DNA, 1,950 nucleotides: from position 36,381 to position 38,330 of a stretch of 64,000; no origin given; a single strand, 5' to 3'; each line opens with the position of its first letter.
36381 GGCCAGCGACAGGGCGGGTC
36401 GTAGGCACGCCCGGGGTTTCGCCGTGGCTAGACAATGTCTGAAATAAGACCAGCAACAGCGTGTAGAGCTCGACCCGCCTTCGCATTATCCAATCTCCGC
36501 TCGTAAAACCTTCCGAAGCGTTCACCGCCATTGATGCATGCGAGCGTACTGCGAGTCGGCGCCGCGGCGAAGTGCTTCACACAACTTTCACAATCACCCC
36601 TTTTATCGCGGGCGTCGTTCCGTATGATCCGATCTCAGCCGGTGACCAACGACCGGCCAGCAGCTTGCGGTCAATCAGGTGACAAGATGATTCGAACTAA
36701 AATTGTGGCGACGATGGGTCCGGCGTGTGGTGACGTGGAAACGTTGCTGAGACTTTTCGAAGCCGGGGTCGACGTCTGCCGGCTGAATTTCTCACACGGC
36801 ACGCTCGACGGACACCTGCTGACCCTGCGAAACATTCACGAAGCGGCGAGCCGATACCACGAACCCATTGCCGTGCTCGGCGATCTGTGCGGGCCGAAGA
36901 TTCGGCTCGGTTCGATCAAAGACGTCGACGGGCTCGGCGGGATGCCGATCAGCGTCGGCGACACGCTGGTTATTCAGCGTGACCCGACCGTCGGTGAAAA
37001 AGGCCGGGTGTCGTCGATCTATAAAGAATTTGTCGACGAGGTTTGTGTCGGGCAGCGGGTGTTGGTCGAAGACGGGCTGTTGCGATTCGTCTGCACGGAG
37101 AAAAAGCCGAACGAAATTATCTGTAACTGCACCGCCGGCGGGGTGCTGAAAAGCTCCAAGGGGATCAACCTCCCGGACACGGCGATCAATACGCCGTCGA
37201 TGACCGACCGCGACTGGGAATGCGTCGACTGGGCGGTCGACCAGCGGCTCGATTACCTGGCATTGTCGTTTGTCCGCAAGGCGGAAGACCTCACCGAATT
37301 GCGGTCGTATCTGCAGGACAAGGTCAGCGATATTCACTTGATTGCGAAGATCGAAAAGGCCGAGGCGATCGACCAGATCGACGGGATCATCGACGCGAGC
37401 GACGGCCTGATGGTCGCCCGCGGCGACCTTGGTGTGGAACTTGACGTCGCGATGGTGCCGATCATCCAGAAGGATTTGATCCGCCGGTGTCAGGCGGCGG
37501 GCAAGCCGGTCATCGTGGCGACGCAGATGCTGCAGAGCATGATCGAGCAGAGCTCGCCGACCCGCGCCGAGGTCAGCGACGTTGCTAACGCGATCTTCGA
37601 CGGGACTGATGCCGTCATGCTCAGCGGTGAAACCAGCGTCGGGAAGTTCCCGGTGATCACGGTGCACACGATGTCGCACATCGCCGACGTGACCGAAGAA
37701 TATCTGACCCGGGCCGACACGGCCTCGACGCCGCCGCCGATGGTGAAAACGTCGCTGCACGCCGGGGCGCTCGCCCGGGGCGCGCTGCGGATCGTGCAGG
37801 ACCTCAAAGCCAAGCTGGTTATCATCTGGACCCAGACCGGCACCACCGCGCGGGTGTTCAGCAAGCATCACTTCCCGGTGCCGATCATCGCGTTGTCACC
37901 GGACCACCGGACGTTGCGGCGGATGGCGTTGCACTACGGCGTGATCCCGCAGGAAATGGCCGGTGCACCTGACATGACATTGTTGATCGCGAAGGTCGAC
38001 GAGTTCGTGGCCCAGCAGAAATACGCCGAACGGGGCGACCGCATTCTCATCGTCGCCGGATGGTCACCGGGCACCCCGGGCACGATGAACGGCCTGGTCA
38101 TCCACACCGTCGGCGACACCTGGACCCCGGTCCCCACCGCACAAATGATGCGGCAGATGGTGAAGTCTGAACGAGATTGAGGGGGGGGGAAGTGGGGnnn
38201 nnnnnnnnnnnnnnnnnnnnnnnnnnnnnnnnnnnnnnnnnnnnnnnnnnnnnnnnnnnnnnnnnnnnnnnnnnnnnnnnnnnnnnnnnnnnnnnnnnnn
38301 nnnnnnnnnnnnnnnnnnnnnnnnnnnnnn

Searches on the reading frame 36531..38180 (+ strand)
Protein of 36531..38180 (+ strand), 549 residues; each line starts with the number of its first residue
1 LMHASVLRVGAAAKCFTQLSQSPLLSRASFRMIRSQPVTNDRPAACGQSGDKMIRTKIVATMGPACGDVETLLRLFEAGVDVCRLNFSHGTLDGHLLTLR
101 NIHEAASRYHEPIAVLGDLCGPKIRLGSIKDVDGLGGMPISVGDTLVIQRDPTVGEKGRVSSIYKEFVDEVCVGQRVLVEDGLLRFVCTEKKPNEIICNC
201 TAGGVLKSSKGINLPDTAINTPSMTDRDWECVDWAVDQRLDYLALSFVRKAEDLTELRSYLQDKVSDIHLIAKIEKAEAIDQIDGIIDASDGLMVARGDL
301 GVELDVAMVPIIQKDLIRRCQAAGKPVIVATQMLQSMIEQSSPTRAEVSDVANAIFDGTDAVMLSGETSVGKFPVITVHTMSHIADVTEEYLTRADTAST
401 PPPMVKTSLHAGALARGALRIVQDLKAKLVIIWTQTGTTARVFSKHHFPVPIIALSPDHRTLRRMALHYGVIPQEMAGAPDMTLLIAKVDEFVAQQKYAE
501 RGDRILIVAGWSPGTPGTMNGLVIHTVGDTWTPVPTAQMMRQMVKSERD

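Call 8: search_protein_families(library=pfam, proteins=[window:36531-38180:+], max_evalue=0.001)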
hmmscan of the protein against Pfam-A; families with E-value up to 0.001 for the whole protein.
window:36531-38180:+ (549 aa): 2 families
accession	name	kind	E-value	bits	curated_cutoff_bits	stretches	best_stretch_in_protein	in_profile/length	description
PF00224.27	PK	-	1.9e-109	366.2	30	1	55-378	3-328/328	Pyruvate kinase, barrel domain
PF02887.21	PK_C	-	1.2e-24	87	28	1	413-525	2-114/114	Pyruvate kinase, alpha/beta domain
